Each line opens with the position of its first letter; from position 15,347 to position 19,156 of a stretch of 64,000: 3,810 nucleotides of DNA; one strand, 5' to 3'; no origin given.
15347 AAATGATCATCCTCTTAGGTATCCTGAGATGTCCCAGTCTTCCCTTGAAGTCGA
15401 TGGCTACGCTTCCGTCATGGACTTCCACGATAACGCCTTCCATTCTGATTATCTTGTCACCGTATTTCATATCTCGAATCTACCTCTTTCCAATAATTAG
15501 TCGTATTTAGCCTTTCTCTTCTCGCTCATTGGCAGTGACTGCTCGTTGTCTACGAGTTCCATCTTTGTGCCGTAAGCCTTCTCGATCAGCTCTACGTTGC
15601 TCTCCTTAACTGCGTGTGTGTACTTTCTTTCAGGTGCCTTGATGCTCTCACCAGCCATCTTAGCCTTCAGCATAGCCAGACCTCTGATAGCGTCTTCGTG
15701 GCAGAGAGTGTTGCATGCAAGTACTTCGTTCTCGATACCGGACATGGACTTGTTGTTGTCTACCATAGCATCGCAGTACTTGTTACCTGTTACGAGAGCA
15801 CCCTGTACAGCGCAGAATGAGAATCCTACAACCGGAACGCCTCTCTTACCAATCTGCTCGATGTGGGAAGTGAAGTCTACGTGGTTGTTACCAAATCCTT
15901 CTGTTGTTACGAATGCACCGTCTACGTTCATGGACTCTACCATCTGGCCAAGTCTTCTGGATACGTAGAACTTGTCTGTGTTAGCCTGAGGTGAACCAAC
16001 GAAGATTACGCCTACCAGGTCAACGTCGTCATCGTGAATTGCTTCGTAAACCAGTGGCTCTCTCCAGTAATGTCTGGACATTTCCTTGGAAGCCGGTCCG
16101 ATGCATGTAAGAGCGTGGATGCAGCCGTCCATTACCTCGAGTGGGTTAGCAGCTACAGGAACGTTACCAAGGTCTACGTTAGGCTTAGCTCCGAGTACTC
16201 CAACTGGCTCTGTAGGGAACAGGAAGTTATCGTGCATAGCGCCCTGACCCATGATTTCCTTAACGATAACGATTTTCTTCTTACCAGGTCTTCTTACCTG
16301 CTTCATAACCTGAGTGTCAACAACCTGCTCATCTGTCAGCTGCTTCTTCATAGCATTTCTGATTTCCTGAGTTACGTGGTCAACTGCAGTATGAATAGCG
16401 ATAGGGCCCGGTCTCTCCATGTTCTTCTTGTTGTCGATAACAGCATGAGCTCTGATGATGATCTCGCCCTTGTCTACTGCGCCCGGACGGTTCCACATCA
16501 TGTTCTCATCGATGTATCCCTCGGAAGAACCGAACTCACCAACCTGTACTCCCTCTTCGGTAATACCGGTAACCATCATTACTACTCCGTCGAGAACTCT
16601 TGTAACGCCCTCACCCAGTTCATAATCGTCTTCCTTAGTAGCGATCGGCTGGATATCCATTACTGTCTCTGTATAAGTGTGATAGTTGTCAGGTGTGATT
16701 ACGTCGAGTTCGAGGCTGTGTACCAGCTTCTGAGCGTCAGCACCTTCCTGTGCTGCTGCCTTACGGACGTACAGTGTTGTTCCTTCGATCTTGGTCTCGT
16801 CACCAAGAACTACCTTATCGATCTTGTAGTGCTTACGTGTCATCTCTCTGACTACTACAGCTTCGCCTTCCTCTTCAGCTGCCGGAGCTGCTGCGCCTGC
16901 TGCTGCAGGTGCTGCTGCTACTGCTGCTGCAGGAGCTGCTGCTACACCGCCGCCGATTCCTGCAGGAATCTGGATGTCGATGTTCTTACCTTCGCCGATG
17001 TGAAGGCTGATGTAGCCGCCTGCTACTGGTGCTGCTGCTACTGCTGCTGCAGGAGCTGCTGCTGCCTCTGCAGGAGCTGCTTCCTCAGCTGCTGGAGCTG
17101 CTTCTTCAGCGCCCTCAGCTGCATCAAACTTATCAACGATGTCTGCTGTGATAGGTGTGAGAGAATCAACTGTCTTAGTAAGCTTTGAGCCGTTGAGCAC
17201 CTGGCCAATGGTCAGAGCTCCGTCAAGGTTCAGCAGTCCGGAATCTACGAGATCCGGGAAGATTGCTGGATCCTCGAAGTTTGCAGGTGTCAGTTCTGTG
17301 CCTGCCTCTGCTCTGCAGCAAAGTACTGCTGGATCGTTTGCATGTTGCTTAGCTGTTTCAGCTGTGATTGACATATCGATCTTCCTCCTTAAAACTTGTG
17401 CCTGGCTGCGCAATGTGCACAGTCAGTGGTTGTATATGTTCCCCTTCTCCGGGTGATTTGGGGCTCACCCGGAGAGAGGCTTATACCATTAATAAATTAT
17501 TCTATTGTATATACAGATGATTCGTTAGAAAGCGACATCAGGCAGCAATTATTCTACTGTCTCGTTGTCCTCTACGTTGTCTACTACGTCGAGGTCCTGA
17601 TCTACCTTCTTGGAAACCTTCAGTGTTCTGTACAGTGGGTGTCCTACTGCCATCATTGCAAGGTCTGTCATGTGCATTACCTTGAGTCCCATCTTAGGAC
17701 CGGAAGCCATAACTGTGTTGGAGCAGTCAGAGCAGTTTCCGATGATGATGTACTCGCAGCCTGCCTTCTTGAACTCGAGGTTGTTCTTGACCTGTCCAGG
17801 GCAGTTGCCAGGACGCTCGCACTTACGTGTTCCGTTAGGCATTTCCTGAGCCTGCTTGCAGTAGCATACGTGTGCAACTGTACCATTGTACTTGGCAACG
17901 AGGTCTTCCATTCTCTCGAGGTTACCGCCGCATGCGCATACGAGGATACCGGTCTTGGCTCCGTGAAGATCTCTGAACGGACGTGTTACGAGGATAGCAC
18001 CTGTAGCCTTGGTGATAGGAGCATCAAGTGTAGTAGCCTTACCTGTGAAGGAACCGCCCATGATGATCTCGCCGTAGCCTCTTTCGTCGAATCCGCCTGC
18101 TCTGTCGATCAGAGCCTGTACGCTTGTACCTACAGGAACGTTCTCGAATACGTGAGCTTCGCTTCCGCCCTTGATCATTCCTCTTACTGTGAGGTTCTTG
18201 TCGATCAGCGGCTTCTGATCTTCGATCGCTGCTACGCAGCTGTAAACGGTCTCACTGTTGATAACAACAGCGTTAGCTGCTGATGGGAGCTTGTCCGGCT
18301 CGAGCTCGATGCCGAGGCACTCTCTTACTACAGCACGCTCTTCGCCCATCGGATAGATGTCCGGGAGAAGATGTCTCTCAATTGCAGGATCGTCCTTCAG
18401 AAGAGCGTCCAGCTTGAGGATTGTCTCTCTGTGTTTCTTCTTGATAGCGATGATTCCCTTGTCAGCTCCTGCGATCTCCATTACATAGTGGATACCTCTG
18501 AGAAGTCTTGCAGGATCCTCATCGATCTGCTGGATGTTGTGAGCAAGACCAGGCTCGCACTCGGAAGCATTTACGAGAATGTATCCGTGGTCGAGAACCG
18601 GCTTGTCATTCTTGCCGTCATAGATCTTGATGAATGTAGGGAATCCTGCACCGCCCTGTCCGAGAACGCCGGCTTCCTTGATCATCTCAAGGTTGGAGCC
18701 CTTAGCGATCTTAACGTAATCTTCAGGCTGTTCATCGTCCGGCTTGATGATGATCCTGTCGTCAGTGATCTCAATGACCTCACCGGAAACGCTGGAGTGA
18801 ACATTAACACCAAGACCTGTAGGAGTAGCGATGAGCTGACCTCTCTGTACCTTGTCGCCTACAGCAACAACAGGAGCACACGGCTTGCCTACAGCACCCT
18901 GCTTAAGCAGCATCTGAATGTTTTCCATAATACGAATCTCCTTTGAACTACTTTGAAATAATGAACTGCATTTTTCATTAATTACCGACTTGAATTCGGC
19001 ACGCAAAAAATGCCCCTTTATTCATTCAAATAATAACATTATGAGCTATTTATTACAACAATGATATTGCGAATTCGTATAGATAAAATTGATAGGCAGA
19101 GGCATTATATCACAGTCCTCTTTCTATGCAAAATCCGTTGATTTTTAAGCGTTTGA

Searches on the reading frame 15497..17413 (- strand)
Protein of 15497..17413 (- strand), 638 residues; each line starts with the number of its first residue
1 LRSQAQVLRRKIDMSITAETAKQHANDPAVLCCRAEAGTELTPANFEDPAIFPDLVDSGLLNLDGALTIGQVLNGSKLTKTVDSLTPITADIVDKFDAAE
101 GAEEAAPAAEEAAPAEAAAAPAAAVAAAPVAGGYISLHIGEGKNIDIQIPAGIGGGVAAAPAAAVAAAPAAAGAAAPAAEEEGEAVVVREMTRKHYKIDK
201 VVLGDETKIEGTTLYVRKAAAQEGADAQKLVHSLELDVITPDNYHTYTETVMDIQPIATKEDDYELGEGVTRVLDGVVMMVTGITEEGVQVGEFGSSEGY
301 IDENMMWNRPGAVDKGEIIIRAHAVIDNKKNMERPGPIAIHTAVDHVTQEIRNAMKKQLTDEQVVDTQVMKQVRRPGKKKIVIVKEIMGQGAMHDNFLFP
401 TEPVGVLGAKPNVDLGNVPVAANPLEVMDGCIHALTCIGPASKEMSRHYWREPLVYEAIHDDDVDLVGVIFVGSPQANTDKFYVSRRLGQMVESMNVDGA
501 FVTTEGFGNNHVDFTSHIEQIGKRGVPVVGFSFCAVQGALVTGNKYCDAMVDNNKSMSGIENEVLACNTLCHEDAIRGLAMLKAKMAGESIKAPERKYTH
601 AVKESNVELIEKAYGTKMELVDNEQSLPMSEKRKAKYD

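Call 38: search_protein_families(library=pfam, proteins=[window:15497-17413:-], max_evalue=0.00001)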
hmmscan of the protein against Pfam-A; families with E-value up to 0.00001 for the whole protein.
window:15497-17413:- (638 aa): 1 family
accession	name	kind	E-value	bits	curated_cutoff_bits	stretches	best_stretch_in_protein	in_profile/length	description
PF09338.16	Gly_reductase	-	2.4e-24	86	22.2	1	192-533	4-340/426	Glycine/sarcosine/betaine reductase component B subunits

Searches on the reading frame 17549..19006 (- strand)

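Call 38: search_protein_families(library=pfam, proteins=[window:17549-19006:-], max_evalue=0.00001)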
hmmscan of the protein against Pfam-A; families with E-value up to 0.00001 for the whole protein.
window:17549-19006:- (485 aa): 2 families
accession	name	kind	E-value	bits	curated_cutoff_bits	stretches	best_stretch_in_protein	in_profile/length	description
PF01512.22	Complex1_51K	-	1.9e-34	119.1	31.2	1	109-256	1-147/150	Nuo51 FMN-binding domain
PF13375.12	RnfC_N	-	3.8e-14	53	25.6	1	23-84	23-84/101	RnfC Barrel sandwich hybrid domain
